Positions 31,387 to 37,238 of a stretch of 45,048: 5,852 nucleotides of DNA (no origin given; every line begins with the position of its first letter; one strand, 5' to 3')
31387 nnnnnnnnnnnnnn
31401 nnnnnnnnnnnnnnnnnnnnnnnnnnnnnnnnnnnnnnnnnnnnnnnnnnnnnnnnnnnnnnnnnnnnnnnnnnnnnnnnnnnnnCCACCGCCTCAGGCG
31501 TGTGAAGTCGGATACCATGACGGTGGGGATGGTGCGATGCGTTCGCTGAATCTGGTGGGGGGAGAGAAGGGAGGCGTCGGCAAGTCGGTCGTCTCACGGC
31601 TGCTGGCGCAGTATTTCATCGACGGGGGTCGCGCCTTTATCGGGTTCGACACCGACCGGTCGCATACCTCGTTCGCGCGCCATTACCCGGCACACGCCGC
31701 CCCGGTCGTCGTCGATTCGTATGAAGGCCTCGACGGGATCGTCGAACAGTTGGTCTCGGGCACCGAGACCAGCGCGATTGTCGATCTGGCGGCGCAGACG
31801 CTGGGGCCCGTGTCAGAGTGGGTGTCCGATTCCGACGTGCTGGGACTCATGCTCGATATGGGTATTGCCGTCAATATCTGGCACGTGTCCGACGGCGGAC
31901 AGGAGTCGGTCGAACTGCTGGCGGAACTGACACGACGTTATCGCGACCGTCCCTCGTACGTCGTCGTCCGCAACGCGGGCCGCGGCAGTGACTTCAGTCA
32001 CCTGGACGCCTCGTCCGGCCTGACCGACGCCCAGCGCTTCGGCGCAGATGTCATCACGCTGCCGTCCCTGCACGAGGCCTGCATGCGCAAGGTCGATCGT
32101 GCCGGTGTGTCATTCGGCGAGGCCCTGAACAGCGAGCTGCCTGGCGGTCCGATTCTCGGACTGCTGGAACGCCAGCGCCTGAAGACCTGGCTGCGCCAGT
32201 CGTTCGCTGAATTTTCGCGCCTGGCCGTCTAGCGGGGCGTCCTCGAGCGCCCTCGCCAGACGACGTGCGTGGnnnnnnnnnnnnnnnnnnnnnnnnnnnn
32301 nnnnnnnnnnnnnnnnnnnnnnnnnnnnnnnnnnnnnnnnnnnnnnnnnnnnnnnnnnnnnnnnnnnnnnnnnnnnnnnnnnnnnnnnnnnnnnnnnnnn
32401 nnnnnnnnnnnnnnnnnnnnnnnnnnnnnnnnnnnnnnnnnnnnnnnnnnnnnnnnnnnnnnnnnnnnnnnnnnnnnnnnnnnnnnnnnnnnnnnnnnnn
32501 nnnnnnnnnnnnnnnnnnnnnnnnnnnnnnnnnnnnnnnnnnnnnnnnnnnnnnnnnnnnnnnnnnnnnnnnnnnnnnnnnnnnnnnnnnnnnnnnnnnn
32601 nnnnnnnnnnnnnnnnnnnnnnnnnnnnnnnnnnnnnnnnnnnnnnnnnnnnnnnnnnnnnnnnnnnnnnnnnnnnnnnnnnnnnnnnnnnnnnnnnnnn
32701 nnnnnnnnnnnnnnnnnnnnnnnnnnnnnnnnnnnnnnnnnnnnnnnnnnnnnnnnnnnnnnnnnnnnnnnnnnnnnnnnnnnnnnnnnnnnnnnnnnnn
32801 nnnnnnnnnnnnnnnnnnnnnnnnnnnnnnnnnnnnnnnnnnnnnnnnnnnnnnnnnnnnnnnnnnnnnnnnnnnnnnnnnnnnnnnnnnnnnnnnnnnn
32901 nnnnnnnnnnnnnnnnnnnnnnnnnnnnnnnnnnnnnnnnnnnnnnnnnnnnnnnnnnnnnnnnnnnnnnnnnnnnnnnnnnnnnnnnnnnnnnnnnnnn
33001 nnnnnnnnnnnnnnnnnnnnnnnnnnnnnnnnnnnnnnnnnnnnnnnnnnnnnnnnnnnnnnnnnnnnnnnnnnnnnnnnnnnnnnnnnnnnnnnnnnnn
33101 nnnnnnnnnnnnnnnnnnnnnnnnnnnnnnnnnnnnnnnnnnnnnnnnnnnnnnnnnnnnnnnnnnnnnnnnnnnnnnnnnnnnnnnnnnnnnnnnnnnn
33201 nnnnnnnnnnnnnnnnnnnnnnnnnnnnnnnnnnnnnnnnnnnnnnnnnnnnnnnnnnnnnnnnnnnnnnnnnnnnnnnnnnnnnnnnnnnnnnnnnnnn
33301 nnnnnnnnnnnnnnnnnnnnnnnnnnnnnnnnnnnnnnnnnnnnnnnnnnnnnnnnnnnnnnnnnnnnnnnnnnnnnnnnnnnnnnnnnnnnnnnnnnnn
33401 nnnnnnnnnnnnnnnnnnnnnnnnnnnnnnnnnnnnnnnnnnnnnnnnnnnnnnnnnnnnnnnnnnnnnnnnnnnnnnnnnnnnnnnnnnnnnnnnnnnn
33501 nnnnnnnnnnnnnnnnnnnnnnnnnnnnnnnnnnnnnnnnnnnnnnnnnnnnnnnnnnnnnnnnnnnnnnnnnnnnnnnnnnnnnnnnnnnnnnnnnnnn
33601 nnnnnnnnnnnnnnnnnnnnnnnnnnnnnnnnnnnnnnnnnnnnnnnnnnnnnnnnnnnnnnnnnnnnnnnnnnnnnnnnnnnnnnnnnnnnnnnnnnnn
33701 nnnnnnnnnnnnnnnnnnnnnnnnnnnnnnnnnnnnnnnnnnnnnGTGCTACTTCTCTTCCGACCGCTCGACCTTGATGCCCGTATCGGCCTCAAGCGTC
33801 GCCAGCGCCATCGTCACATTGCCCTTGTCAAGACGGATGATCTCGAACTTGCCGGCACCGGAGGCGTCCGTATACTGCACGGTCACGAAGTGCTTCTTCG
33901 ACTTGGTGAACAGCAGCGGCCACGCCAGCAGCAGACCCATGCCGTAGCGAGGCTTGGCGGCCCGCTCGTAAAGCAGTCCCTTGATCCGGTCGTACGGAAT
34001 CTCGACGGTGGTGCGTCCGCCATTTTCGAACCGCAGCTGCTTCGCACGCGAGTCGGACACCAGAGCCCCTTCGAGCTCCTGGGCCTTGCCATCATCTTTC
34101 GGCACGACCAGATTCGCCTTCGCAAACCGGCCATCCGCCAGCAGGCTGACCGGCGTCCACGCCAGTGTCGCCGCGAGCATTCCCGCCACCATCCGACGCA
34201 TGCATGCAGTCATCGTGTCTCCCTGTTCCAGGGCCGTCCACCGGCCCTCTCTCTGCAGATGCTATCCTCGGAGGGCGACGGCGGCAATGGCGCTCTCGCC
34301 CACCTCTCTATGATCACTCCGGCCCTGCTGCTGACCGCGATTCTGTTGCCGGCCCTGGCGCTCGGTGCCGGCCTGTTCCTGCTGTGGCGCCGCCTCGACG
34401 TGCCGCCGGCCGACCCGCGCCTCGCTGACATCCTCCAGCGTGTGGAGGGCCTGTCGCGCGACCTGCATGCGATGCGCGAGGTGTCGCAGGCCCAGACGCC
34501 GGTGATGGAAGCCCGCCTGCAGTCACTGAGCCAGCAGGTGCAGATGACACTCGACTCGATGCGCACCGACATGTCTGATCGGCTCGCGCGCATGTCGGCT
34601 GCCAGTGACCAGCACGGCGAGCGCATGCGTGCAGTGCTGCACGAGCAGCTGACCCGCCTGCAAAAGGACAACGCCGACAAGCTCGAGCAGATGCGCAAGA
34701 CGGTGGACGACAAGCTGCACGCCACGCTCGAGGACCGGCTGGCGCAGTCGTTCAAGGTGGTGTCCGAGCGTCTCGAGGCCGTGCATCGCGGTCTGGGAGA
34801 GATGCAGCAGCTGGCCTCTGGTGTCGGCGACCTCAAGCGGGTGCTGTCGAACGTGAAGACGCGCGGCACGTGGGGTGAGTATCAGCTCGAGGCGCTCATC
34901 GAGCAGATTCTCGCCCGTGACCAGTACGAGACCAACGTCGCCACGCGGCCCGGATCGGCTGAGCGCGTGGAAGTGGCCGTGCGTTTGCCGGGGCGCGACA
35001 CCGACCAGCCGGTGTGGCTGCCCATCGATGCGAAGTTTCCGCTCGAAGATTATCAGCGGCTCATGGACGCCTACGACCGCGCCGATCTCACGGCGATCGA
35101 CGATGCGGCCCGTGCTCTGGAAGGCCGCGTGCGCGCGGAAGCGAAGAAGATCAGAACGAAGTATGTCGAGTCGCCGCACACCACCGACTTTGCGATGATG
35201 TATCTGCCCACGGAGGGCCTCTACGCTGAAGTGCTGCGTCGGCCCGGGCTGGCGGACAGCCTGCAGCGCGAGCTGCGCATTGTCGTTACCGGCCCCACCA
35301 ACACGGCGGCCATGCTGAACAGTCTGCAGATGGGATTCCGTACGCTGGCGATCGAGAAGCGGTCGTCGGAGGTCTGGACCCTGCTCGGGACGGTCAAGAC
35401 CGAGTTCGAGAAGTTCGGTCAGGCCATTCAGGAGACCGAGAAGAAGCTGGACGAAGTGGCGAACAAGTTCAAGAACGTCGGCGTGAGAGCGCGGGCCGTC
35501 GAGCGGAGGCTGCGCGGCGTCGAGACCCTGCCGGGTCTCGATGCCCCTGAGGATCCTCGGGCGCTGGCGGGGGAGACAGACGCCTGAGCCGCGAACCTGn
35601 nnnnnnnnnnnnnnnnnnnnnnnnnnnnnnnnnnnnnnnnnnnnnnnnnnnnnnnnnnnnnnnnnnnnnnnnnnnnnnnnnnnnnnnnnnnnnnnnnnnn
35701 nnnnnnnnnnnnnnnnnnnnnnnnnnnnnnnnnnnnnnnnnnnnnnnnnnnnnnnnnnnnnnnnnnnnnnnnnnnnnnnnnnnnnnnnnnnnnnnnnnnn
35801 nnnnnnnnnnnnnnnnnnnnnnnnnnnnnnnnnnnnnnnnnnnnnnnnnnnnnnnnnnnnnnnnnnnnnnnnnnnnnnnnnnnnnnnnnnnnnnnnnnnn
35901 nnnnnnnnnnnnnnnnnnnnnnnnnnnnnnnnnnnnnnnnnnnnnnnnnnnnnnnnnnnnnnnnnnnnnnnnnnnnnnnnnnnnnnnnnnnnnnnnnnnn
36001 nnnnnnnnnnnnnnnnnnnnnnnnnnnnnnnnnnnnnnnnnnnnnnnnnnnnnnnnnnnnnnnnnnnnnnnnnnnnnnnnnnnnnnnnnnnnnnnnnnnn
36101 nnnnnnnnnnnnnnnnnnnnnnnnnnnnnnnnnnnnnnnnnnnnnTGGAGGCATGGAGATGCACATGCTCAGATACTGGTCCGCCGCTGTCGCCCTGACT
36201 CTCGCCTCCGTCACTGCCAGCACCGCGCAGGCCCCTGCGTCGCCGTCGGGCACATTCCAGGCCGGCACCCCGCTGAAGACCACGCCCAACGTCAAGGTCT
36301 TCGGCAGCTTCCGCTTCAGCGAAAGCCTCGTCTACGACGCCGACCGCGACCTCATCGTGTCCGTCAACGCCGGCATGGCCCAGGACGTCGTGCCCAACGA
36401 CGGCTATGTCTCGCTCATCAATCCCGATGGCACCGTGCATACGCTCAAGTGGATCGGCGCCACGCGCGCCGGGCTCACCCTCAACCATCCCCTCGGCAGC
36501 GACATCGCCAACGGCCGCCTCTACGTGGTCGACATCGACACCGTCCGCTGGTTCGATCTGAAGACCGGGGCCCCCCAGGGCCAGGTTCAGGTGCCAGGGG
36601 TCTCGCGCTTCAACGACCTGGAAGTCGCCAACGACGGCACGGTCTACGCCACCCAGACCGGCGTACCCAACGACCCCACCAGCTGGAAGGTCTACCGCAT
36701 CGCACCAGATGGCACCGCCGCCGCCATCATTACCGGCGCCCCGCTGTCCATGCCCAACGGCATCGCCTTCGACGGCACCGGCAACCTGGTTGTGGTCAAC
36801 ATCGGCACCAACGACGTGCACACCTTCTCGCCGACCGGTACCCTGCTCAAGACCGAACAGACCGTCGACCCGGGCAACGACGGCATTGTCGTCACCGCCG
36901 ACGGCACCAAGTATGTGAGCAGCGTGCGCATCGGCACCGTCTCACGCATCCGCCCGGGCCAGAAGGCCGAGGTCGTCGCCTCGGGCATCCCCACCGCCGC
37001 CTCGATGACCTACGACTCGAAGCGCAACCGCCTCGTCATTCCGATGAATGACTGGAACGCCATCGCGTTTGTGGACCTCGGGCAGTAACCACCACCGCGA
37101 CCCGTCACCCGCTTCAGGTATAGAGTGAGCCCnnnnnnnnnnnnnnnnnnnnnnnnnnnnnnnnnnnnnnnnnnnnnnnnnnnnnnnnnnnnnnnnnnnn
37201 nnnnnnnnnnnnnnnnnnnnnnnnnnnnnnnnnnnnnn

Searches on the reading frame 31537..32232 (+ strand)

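Call 10: search_protein_families(library=pfam, proteins=[window:31537-32232:+], max_evalue=0.001)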
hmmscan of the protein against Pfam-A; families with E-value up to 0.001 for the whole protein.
window:31537-32232:+ (231 aa): 1 family
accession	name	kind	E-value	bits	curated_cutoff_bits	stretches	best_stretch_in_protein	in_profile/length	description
PF01656.29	CbiA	-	6.7e-05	23.3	25.4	1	8-100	4-54/125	CobQ/CobB/MinD/ParA nucleotide binding domain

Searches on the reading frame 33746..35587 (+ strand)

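Call 10: search_protein_families(library=pfam, proteins=[window:33746-35587:+], max_evalue=0.001)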
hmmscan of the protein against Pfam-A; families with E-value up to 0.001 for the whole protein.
window:33746-35587:+ (613 aa): 1 family
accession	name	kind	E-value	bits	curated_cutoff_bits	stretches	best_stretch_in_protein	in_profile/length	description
PF02646.22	RmuC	-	1.1e-75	254.9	26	1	312-595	2-284/291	RmuC family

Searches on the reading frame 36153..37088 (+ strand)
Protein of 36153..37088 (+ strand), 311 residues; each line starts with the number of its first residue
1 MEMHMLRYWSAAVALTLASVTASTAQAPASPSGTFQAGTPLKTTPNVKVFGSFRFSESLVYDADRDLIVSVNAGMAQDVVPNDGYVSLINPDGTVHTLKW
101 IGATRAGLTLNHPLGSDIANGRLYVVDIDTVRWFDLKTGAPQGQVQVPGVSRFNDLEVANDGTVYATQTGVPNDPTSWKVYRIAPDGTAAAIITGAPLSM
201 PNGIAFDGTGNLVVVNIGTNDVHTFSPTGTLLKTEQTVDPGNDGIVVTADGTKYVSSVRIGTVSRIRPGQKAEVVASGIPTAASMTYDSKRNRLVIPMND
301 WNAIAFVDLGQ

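Call 10: search_protein_families(library=pfam, proteins=[window:36153-37088:+], max_evalue=0.001)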
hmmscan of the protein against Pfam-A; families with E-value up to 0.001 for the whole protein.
window:36153-37088:+ (311 aa): 1 family
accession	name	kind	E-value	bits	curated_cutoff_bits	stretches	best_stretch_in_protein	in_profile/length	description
PF08450.18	SGL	-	4.8e-13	49.7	26.3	1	108-287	37-232/246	SMP-30/Gluconolactonase/LRE-like region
